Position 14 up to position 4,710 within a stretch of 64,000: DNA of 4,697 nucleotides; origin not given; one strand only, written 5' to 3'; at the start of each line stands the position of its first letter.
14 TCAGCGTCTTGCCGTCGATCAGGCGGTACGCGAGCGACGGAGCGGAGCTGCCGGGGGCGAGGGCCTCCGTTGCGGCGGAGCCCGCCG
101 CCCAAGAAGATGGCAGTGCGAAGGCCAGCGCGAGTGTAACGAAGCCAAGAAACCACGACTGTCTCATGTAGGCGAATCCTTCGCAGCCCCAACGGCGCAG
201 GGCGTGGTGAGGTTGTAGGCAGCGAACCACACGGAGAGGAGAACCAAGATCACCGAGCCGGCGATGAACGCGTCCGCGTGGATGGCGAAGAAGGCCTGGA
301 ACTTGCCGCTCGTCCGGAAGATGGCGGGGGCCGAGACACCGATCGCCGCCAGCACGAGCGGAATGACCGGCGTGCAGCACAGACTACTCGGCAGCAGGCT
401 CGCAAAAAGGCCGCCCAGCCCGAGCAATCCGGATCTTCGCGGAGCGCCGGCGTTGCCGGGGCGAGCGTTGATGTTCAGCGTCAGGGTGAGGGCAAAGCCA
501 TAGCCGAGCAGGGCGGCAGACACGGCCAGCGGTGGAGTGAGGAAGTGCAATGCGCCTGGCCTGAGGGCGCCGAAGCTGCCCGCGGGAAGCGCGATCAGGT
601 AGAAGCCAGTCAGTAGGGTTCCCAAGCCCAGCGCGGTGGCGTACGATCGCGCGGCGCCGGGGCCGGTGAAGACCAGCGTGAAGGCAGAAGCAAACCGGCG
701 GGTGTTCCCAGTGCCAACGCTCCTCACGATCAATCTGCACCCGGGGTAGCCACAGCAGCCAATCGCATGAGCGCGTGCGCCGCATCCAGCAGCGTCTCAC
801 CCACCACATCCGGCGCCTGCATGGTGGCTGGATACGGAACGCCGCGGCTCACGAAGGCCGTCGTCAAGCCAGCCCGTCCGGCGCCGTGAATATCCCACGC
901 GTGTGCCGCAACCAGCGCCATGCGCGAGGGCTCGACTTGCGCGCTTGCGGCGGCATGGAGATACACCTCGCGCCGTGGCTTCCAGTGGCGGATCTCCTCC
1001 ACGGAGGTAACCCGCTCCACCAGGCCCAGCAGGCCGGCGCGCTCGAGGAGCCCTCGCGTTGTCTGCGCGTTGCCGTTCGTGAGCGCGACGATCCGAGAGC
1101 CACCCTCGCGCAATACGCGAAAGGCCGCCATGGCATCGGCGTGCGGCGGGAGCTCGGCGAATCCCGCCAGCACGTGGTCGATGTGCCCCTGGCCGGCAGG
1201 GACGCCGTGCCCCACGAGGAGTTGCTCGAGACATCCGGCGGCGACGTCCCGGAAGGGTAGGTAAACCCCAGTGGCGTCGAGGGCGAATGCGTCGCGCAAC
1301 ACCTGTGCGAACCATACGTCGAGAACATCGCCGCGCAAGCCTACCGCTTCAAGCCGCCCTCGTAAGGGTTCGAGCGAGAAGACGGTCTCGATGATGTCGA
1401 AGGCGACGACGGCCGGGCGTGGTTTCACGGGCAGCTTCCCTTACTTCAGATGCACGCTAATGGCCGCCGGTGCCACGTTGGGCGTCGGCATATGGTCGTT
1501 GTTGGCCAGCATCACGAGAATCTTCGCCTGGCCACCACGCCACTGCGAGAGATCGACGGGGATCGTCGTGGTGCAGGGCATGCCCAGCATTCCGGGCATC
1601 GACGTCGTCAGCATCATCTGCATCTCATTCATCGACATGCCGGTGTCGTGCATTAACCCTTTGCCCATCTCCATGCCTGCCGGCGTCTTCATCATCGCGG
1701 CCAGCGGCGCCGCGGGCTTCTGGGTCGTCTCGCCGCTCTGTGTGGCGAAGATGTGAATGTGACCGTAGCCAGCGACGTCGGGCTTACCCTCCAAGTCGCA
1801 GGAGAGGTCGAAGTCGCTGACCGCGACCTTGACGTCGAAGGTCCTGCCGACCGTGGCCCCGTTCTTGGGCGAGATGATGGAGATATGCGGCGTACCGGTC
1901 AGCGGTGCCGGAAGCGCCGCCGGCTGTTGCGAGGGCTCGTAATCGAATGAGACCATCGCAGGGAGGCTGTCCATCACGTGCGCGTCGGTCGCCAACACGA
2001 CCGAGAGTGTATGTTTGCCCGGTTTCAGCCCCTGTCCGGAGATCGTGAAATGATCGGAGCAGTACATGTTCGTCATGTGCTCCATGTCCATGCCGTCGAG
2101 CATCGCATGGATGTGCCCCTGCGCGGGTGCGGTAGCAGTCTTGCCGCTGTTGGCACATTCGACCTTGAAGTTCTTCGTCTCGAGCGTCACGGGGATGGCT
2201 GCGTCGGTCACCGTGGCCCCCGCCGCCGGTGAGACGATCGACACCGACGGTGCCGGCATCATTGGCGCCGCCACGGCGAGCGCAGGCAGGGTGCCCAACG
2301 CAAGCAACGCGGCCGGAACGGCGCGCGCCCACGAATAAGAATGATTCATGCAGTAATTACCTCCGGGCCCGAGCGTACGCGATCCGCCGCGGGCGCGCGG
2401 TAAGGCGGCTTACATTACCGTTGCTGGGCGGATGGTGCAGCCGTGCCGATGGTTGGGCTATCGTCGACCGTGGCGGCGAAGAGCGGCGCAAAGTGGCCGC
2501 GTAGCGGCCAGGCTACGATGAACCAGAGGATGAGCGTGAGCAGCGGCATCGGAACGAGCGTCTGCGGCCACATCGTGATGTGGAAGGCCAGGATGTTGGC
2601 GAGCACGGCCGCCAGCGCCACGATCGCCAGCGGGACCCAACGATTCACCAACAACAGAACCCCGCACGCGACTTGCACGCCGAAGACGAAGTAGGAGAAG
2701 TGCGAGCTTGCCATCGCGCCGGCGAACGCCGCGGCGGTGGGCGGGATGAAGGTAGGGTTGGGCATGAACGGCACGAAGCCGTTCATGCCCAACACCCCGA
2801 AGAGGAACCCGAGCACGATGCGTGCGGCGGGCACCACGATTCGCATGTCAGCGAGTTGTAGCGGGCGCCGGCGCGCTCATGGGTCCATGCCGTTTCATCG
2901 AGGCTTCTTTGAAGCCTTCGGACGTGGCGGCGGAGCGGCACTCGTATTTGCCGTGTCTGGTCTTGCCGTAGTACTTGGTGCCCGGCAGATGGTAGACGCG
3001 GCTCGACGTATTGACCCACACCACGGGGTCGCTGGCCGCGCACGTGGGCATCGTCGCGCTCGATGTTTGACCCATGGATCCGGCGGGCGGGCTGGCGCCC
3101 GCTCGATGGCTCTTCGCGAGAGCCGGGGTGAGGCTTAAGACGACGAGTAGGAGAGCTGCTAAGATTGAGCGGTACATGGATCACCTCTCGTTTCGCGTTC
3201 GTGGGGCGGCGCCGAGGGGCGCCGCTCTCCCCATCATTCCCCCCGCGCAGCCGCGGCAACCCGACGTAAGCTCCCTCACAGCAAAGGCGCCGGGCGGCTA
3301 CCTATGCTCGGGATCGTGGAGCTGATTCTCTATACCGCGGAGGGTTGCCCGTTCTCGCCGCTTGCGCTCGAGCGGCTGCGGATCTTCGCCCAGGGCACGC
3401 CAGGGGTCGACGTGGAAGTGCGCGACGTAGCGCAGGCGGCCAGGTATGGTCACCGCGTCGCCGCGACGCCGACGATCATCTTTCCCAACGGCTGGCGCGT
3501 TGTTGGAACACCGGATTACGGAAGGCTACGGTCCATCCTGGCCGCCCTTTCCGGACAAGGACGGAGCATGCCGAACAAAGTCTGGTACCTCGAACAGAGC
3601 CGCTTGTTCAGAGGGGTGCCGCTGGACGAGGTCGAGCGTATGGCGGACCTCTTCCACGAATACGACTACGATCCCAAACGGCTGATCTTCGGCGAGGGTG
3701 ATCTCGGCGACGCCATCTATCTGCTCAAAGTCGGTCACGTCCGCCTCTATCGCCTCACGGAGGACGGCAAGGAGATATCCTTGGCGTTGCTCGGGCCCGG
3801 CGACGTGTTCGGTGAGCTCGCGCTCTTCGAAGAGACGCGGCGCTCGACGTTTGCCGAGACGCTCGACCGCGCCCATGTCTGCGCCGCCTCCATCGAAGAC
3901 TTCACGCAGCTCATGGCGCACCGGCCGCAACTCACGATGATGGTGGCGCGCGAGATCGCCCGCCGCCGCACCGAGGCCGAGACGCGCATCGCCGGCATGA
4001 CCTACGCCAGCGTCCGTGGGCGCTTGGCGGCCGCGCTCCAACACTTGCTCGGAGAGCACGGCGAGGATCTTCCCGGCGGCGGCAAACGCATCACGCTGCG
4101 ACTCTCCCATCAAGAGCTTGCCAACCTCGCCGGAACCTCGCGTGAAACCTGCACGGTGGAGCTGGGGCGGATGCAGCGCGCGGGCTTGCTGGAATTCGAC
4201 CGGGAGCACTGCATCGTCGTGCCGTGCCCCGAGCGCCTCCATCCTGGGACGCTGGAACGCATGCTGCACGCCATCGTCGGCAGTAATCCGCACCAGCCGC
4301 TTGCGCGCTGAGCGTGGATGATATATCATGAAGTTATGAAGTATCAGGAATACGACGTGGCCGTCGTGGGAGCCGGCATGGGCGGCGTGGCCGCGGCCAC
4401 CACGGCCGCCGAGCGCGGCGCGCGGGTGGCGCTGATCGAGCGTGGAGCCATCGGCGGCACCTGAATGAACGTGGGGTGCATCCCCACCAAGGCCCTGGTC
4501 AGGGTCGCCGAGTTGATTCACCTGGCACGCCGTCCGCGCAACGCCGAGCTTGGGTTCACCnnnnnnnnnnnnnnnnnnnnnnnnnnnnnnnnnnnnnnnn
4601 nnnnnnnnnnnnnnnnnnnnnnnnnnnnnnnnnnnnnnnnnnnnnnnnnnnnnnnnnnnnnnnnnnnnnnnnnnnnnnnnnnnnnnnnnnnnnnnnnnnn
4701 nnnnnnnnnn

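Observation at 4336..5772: In-frame TGA replaces the first redox-active Cys of a flavoprotein disulfide reductase: candidate selenoprotein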

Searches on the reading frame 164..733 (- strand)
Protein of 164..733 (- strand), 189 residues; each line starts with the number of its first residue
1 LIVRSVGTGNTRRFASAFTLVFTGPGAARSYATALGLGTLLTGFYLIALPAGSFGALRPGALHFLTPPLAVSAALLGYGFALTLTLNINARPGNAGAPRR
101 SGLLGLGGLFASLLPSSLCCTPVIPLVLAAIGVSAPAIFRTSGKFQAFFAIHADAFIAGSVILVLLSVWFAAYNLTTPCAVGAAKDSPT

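Call 36: search_protein_families(library=pfam, proteins=[window:164-733:-], max_evalue=0.01)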
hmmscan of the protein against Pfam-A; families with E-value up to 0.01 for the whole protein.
window:164-733:- (189 aa): 0 families

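Call 59: search_protein_families(library=ncbifam, proteins=[window:164-733:-], max_evalue=0.01)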
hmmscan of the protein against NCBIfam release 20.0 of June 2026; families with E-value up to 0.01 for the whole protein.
window:164-733:- (189 aa): 0 families

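Call 71: find_homologous_proteins(query=A2, max_evalue=0.001)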
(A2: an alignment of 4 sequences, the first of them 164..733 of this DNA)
Query A2 (4 sequences) (189 aa, profile of the alignment): 79 proteins with E <= 0.001 among 8000 candidates.
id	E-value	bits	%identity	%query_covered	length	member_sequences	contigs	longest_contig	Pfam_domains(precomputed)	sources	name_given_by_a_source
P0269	6.8e-86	305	99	99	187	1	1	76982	-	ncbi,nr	ncbi:hypothetical protein EPN52_12510 [bacterium]|nr:MAG: hypothetical protein EPN52_12510 [bacteriu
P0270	4.8e-82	292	59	93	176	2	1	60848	-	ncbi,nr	ncbi:hypothetical protein EPN44_01275 [bacterium]|nr:MAG: hypothetical protein EPN44_01275 [bacteriu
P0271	6.0e-81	289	48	90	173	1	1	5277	-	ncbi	ncbi:MAG: hypothetical protein NVS4B3_22430 [Gemmatimonadaceae bacterium]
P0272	9.0e-80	285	48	90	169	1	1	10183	-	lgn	-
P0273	1.6e-78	281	60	96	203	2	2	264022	-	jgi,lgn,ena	-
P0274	1.8e-76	274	63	93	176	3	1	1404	-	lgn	-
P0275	2.9e-70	254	51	91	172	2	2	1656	-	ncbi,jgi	-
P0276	4.8e-70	253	49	90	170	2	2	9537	-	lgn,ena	-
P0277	2.9e-69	251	49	90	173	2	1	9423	-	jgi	jgi:hypothetical protein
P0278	5.8e-69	250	47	90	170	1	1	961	-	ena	-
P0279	6.2e-69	250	68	93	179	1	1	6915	-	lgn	-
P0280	9.3e-69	249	49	90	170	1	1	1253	-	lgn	-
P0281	7.9e-68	246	49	92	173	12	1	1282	-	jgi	jgi:hypothetical protein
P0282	4.7e-67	244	48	90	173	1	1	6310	-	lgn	-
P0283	9.8e-66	239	45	90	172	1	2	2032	-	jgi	jgi:hypothetical protein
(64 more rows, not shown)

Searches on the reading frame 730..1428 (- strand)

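Call 36: search_protein_families(library=pfam, proteins=[window:730-1428:-], max_evalue=0.01)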
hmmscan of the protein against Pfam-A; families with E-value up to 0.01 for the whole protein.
window:730-1428:- (232 aa): 3 families
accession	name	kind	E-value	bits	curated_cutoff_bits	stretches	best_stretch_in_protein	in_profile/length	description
PF00702.32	Hydrolase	-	4.5e-13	50.4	26.4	1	71-187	75-191/191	haloacid dehalogenase-like hydrolase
PF13419.12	HAD_2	-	3.9e-07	30.8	23.8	1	95-193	80-178/178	Haloacid dehalogenase-like hydrolase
PF13242.12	Hydrolase_like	-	2.9e-05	24.3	22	1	150-216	4-75/75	HAD-hyrolase-like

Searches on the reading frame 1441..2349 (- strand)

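Call 36: search_protein_families(library=pfam, proteins=[window:1441-2349:-], max_evalue=0.01)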
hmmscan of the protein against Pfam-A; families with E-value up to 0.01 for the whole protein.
window:1441-2349:- (302 aa): 2 families
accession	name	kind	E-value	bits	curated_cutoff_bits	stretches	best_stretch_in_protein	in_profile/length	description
PF17957.7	Big_7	-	1.7e-07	32.2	24.1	0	154-179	1-28/70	Bacterial Ig domain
PF14347.11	DUF4399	-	0.0014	19.4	28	0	69-126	14-76/91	Domain of unknown function (DUF4399)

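Call 59: search_protein_families(library=ncbifam, proteins=[window:1441-2349:-], max_evalue=0.01)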
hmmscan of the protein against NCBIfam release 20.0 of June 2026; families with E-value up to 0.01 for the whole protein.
window:1441-2349:- (302 aa): 0 families

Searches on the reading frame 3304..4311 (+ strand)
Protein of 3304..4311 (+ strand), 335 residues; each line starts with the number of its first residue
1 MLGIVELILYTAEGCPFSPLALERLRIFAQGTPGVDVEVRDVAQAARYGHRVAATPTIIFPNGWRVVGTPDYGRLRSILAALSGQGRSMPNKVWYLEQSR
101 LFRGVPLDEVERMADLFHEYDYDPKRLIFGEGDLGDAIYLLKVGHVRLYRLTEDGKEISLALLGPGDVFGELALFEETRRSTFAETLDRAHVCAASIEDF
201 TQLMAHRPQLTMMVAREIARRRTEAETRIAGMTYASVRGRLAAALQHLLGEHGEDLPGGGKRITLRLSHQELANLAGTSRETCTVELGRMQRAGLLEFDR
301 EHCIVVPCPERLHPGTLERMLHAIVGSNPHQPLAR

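Call 36: search_protein_families(library=pfam, proteins=[window:3304-4311:+], max_evalue=0.01)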
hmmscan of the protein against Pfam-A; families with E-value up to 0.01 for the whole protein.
window:3304-4311:+ (335 aa): 3 families
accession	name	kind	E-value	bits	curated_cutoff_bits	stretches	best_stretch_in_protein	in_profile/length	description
PF00027.35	cNMP_binding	-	7.3e-21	74.4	27.5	1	122-206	4-88/89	Cyclic nucleotide-binding domain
PF13545.12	HTH_Crp_2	-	8.9e-16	58.1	27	1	239-312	1-67/70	Crp-like helix-turn-helix domain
PF00325.26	Crp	-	9e-06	25.8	21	1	265-296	1-32/32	Bacterial regulatory proteins, crp family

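Call 59: search_protein_families(library=ncbifam, proteins=[window:3304-4311:+], max_evalue=0.01)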
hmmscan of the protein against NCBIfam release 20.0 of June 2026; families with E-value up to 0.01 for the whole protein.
window:3304-4311:+ (335 aa): 14 families
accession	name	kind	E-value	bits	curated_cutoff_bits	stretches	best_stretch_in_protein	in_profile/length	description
NF008732.0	PRK11753.1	equivalog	1.1e-24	87.2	266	1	109-299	15-204/214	cAMP-activated global transcriptional regulator CRP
TIGR03697.1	NtcA_cyano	equivalog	2.5e-21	76.3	244.95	1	127-305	3-182/193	global nitrogen regulator NtcA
NF053664.1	TransRegPtrACyano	equivalog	2e-20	72.9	300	1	136-307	28-191/196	Crp/Fnr family transcriptional regulator PtrA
NF010499.0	PRK13918.1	equivalog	4.8e-15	55.6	274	1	119-296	14-182/205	CRP/FNR family transcriptional regulator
NF052518.1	TransRegLdrP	equivalog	1.1e-12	48.3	300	1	125-297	7-170/195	transcriptional regulator LdrP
NF008365.0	PRK11161.1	subfamily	1.1e-11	44.5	228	1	127-300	57-228/250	fumarate/nitrate reduction transcriptional regulator Fnr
NF041163.2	encap_f2b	equivalog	1.9e-09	37.1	400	1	99-225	76-204/450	family 2B encapsulin nanocompartment shell protein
NF006901.0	PRK09392.1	equivalog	6.4e-09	35.5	211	1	102-294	15-201/236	transcriptional activator FtrB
NF050806.1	TransRegFixKCaul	equivalog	1.4e-08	34.3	300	1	122-297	28-195/215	transcriptional regulator FixK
NF058543.1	ActPatMycb56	equivalog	2.4e-06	26.6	460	1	101-223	3-122/317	acetyltransferase Pat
NF007707.0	PRK10402.1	subfamily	0.0005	19.7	180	1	107-243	24-157/226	transcriptional regulator YeiL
NF045989.1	TransRegFnrLRhodb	equivalog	0.00069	18.9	300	1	108-312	27-231/245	transcriptional regulator FnrL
NF050815.1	TransActFtrBCaul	equivalog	0.00078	18.8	300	1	123-283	38-192/251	transcriptional activator FtrB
TIGR00411.1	redox_disulf_1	equivalog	0.0024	17.9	92.75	1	5-78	1-77/82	MJ0307 family thioredoxin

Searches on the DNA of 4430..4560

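Call 75: search_rna_families(source=window, start=4430, end=4560, threshold=evalue, max_evalue=10, show_alignments=3)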
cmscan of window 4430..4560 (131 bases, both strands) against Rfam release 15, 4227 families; matches with E-value up to 10: 0.
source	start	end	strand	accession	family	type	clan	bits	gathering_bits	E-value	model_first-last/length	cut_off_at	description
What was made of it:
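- There is no Rfam match (call 75).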
